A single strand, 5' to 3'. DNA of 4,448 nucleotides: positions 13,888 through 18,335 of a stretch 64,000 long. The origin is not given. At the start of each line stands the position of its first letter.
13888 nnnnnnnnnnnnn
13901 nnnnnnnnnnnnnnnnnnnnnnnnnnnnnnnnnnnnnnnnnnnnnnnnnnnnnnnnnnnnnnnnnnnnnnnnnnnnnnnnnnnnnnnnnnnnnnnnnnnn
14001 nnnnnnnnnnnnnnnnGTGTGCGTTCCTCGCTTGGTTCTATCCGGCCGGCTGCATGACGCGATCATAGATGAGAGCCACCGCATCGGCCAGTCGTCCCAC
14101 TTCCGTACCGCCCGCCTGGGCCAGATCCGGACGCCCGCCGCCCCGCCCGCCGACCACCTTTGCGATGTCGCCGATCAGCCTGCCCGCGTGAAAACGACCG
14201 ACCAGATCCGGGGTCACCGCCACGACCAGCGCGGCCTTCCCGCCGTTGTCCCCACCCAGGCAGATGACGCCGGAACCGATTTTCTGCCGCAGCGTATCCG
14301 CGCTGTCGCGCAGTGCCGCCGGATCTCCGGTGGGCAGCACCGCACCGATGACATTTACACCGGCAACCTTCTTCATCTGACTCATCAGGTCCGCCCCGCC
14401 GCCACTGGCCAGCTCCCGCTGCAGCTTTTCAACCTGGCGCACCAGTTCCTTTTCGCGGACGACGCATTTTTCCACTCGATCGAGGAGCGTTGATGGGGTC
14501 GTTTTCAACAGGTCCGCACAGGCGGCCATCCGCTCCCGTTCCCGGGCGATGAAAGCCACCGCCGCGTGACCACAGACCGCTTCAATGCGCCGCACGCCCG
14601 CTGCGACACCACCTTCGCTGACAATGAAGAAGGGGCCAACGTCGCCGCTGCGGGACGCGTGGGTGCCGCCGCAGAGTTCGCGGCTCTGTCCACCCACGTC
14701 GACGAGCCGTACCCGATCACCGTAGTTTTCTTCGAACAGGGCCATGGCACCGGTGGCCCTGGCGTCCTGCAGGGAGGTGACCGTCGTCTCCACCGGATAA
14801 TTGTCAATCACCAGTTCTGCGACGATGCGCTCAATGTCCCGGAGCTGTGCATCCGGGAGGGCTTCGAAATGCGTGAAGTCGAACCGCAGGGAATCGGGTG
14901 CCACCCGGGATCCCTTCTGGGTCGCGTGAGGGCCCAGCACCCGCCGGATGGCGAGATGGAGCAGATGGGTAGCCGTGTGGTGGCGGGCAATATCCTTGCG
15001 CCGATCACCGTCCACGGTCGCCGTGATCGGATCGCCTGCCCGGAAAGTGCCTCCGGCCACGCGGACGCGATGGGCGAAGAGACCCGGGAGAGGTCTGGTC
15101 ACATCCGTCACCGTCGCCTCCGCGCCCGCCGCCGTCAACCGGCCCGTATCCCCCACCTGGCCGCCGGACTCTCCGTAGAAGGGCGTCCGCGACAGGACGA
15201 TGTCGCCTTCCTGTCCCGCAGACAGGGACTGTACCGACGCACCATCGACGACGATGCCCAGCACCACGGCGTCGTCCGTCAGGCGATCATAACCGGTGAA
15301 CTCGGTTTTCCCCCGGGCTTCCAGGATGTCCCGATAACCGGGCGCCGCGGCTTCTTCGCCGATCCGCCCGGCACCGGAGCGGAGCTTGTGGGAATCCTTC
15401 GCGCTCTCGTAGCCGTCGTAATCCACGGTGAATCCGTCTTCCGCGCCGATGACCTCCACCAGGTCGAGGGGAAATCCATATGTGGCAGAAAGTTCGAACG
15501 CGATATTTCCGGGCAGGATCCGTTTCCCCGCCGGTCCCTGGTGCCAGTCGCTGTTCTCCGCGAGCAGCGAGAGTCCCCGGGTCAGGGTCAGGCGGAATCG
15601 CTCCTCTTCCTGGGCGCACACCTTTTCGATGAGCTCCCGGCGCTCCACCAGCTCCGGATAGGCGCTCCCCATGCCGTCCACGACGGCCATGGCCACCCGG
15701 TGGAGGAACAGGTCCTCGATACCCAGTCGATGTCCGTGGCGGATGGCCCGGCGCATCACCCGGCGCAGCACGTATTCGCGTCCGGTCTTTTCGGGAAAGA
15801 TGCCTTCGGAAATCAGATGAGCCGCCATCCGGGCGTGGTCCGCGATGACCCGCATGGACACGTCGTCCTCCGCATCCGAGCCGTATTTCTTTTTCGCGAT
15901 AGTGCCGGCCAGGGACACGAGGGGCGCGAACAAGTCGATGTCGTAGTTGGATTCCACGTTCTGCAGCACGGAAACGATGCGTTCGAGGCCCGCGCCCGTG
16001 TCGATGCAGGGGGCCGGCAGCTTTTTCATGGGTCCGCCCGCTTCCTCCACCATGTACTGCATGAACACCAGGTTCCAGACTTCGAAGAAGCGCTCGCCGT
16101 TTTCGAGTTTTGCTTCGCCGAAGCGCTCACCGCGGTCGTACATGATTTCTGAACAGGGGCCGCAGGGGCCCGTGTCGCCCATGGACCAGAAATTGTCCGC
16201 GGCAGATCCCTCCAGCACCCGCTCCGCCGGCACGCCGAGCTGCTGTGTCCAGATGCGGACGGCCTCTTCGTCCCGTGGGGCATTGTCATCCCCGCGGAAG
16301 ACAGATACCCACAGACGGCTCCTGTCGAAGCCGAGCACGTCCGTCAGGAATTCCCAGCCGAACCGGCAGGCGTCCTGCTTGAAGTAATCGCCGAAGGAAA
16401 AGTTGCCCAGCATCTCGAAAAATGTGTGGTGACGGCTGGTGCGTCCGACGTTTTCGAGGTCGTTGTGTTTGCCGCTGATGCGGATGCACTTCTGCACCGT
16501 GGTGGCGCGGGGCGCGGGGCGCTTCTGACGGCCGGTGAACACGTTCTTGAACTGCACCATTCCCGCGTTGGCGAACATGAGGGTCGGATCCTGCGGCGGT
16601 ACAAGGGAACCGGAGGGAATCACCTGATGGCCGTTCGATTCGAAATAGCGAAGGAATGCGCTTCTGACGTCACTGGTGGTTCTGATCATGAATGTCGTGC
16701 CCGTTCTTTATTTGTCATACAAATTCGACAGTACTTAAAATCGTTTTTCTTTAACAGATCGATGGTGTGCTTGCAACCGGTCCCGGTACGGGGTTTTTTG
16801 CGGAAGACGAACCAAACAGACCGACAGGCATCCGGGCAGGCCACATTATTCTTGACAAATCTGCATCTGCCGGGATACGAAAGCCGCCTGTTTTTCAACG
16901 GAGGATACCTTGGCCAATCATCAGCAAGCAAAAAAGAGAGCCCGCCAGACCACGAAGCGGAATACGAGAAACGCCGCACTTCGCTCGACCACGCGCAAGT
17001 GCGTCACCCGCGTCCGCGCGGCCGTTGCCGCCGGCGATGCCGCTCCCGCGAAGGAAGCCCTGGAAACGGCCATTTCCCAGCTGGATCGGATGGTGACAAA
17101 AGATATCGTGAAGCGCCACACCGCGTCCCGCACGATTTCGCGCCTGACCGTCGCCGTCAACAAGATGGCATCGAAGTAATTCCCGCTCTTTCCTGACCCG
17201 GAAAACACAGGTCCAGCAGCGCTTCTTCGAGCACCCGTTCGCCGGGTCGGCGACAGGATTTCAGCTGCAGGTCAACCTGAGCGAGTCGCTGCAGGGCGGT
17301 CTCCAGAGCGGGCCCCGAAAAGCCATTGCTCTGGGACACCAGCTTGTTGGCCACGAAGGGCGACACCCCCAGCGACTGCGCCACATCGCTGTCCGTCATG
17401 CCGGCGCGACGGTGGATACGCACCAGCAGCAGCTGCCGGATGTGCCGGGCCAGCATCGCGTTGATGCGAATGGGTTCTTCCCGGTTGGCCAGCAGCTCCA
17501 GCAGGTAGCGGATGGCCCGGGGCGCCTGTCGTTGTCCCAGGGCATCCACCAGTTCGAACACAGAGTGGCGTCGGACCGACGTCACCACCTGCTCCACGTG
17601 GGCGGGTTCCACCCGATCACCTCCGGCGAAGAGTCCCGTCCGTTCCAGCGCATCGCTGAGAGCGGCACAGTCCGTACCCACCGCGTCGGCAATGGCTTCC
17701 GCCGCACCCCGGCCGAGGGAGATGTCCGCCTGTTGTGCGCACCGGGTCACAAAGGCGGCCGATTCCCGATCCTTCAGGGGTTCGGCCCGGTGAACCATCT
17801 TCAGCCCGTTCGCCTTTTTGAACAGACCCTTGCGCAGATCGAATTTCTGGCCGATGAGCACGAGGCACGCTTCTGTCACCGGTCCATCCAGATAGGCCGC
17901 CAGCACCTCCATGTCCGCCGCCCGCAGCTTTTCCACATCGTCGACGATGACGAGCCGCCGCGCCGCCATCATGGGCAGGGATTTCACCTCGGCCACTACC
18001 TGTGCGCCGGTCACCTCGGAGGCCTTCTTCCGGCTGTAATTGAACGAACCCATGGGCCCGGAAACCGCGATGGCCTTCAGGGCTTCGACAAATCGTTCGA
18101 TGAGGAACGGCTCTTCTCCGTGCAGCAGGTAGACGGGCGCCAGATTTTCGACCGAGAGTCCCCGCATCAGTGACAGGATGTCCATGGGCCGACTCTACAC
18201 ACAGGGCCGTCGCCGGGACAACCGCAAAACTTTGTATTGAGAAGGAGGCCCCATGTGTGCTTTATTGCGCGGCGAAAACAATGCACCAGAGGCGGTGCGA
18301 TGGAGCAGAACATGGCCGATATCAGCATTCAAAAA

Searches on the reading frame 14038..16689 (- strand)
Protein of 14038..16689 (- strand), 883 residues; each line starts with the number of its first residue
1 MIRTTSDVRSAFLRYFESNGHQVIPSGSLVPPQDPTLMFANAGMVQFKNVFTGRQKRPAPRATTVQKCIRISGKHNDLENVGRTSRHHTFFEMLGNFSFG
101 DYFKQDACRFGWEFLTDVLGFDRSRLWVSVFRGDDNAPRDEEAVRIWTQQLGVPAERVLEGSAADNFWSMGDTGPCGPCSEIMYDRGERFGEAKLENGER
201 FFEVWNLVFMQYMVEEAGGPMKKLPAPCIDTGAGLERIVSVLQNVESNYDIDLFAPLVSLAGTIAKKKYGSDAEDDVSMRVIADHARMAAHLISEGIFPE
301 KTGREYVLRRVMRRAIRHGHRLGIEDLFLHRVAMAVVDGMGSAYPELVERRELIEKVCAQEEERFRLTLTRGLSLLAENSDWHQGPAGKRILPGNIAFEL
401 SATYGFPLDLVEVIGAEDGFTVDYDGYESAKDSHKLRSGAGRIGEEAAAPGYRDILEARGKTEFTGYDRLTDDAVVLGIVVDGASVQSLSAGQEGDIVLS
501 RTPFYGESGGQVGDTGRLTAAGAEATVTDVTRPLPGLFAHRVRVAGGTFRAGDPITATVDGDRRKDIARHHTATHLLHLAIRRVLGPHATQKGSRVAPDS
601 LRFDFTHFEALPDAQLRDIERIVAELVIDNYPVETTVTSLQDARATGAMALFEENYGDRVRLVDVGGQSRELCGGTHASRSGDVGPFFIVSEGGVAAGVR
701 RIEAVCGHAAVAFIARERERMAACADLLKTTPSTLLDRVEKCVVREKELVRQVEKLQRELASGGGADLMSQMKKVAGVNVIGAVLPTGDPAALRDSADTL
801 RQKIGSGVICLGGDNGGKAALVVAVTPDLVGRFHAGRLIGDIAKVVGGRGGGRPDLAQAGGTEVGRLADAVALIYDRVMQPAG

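Call 62: list_cluster_members(proteins=[P0001, P0003, P0004, P0005, window:14038-16689:-, window:9963-12131:+])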
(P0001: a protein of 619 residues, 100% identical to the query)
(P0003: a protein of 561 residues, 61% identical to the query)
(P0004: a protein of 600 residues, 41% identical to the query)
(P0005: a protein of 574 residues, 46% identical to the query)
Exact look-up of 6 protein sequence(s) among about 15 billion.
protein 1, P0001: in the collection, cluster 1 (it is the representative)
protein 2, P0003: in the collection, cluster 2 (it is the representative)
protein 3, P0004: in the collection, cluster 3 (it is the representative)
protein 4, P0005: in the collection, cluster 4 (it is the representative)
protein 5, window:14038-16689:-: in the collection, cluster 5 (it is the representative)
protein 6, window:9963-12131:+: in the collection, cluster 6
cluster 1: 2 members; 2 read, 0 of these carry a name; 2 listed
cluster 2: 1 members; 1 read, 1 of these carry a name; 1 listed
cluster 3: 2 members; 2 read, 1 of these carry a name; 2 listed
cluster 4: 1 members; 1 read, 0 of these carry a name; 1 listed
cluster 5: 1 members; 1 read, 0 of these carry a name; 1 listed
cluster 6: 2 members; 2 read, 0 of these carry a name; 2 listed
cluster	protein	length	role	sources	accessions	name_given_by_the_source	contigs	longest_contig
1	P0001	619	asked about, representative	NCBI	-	-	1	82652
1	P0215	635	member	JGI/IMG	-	-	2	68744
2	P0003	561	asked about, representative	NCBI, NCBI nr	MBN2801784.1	MAG: TIGR02266 family protein [Deltaproteobacteria bacterium] | TIGR02266 family protein [Deltaproteobacteria bacterium]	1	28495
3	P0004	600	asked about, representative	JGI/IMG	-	uncharacterized protein (TIGR02266 family)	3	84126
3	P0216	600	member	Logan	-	-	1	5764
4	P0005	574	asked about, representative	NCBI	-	-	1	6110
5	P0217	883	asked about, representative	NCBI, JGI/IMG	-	-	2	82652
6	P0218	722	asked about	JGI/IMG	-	-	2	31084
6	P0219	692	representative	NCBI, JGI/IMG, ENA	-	-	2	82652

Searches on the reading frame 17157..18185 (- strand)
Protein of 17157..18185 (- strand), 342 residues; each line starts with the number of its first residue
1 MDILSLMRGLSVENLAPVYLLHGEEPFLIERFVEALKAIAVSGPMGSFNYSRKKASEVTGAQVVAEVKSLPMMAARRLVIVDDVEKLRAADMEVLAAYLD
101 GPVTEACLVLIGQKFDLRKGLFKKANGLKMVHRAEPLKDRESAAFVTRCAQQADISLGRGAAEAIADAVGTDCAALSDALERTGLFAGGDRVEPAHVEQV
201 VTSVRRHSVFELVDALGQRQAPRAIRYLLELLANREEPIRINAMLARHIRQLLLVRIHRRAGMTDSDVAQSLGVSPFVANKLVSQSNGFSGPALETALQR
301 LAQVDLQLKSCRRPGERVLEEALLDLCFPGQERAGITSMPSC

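Call 31: search_protein_families(library=pfam, proteins=[window:17157-18185:-], max_evalue=0.00001)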
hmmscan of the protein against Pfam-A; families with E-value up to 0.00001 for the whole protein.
window:17157-18185:- (342 aa): 2 families
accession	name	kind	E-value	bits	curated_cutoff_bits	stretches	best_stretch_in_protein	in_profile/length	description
PF21694.2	DNA_pol3_delta_C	-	1.2e-28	100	27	1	207-325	2-120/121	DNA polymerase III delta subunit, C-terminal domain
PF06144.19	DNA_pol3_delta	-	3.5e-13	50.1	21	1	19-127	1-116/124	DNA polymerase III, delta subunit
